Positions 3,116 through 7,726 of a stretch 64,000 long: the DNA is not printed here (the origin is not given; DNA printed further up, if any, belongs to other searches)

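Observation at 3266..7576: Giant SF1 helicase/nuclease-family protein in which every catalytic motif I can place looks substituted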

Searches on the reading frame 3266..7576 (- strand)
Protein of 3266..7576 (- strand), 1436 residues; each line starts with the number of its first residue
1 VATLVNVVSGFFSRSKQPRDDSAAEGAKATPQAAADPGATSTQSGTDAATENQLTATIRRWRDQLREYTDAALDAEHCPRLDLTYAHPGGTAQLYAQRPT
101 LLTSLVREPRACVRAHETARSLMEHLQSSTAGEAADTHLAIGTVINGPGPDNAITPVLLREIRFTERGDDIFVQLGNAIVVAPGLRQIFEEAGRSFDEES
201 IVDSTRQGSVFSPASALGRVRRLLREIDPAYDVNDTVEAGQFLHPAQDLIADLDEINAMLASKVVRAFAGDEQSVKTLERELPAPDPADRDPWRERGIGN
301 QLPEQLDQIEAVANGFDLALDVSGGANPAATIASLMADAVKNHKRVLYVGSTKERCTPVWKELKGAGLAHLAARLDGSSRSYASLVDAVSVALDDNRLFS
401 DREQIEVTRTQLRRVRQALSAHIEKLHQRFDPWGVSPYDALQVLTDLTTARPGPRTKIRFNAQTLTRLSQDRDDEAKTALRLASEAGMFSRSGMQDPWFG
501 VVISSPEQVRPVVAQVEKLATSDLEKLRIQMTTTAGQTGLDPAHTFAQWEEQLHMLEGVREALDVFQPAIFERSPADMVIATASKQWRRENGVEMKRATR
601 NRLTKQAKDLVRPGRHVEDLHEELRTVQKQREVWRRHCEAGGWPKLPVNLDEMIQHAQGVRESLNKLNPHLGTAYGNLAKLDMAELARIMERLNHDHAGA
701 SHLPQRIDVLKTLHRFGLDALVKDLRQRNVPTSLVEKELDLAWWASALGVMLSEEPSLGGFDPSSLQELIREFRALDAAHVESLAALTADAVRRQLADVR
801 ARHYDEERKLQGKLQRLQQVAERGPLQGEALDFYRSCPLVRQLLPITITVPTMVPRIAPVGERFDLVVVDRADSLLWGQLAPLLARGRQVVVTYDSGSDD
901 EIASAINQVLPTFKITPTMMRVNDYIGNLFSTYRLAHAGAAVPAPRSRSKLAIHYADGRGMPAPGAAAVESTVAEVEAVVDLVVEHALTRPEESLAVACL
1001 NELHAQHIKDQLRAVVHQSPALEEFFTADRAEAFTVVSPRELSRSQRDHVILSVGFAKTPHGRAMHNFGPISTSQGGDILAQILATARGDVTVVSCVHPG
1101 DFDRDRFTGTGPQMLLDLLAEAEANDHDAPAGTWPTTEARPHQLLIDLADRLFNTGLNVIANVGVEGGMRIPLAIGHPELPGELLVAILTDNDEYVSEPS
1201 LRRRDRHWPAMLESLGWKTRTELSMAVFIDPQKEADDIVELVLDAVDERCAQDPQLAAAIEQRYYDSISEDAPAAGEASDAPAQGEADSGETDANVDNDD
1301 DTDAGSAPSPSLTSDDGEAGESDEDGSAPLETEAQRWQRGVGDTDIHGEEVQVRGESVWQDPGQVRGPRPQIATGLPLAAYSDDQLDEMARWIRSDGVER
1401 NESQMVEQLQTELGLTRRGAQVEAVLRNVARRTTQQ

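Call 4: search_protein_families(library=pfam, proteins=[window:3266-7576:-], max_evalue=1)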
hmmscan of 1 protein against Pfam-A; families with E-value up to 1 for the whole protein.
window:3266-7576:- (1436 aa): 2 families
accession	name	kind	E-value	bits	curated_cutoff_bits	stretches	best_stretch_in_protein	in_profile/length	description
PF18741.7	MTES_1575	-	1.2e-12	48.2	38.2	1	1148-1240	5-94/96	REase_MTES_1575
PF04992.19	RNA_pol_Rpb1_6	-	0.0093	16.3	23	1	602-659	40-102/189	RNA polymerase Rpb1, domain 6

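Call 5: search_protein_families(library=ncbifam, proteins=[window:3266-7576:-], max_evalue=1)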
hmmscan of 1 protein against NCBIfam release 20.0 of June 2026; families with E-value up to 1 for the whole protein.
window:3266-7576:- (1436 aa): 3 families
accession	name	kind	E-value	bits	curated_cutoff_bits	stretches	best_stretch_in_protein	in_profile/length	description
NF058533.1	antiphage_ProA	equivalog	1.2e-70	238.5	1500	3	943-1285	1407-1734/1903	anti-phage protein ProA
NF042953.1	Hhe_antiphage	equivalog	5.2e-38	130.2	2000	3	971-1250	1410-1687/1797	DUF4011 domain-containing anti-phage protein Hhe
NF041841.1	his_kin_VxrA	equivalog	0.26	9.7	750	1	781-822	288-328/480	sensor histidine kinase VxrA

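Call 6: search_protein_families(library=padloc, proteins=[window:3266-7576:-], max_evalue=1)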
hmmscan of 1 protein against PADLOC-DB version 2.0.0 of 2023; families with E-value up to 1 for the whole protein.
window:3266-7576:- (1436 aa): 2 families
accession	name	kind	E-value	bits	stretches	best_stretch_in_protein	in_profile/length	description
PDLC05009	PDC-S37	-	3.4e-72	241.9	3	974-1274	1074-1370/1550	-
PDLC02194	Hhe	-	1.7e-21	73.3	2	971-1239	1509-1777/1911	-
